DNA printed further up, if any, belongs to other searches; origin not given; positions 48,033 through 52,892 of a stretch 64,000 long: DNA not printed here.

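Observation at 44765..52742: VirB10 and an inserted neighbour each carry ~1000 aa of a 17-residue 'DG-x-VVD-xx-GNVIG' repeat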

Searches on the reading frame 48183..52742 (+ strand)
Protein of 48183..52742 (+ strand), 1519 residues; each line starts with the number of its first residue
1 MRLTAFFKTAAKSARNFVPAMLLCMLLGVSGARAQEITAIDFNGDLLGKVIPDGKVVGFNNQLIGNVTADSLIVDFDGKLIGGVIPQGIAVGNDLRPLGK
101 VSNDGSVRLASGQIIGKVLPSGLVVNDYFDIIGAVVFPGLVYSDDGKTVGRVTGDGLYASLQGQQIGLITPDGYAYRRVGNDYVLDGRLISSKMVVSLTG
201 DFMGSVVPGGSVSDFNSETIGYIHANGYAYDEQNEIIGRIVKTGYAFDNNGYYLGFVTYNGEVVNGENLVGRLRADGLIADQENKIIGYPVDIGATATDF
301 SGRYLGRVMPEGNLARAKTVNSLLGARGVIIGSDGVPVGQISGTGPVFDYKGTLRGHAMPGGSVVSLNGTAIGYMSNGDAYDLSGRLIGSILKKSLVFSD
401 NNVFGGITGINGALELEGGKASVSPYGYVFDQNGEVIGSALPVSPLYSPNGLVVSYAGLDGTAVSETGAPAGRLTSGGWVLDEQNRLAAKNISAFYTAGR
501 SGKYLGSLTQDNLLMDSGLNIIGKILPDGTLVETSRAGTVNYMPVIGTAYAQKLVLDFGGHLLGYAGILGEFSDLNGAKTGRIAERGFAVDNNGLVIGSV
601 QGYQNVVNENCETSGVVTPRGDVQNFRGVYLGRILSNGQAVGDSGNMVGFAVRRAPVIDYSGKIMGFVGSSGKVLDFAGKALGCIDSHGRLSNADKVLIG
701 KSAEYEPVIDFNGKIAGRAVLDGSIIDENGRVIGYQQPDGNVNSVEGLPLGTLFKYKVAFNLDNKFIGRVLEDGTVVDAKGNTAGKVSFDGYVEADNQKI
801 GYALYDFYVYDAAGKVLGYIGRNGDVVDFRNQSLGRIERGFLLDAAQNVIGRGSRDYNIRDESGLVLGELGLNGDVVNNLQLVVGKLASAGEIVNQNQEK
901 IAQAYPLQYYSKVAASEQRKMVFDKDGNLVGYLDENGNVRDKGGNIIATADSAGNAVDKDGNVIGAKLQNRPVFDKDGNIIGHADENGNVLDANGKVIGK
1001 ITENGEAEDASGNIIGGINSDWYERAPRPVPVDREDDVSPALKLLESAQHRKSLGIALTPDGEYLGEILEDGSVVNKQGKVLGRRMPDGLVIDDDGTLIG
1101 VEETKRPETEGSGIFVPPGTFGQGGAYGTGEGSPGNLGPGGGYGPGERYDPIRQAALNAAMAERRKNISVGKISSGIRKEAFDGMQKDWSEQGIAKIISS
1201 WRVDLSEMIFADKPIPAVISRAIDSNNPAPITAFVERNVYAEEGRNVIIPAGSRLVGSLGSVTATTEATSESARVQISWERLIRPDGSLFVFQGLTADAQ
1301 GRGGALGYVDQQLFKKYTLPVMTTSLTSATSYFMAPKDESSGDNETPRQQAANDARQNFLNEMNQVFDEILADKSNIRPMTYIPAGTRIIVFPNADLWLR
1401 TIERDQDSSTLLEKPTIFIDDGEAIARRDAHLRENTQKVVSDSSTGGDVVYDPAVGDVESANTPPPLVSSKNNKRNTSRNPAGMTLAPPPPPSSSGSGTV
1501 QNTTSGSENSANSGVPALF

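Call 5: search_protein_families(library=pfam, proteins=[window:48183-52742:+], max_evalue=0.01)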
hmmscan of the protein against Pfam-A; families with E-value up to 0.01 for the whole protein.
window:48183-52742:+ (1519 aa): 5 families
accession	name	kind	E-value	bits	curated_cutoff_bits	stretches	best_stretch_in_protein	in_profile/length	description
PF21785.3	Bflower_2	-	2.8e-61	204.7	38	7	924-1020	6-98/112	5-fold beta-flower protein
PF03743.19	TrbI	-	4.7e-35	121.6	35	1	1209-1399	2-188/188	Bacterial conjugation TrbI-like protein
PF21784.3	Bflower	-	1.1e-24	87.4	25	3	921-987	2-66/116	4-fold beta flower protein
PF12396.14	DUF3659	-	3.3e-16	59.3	24.8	0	986-1013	10-36/61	Protein of unknown function (DUF3659)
PF05593.20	RHS_repeat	-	0.0079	17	22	0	923-955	1-37/38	RHS Repeat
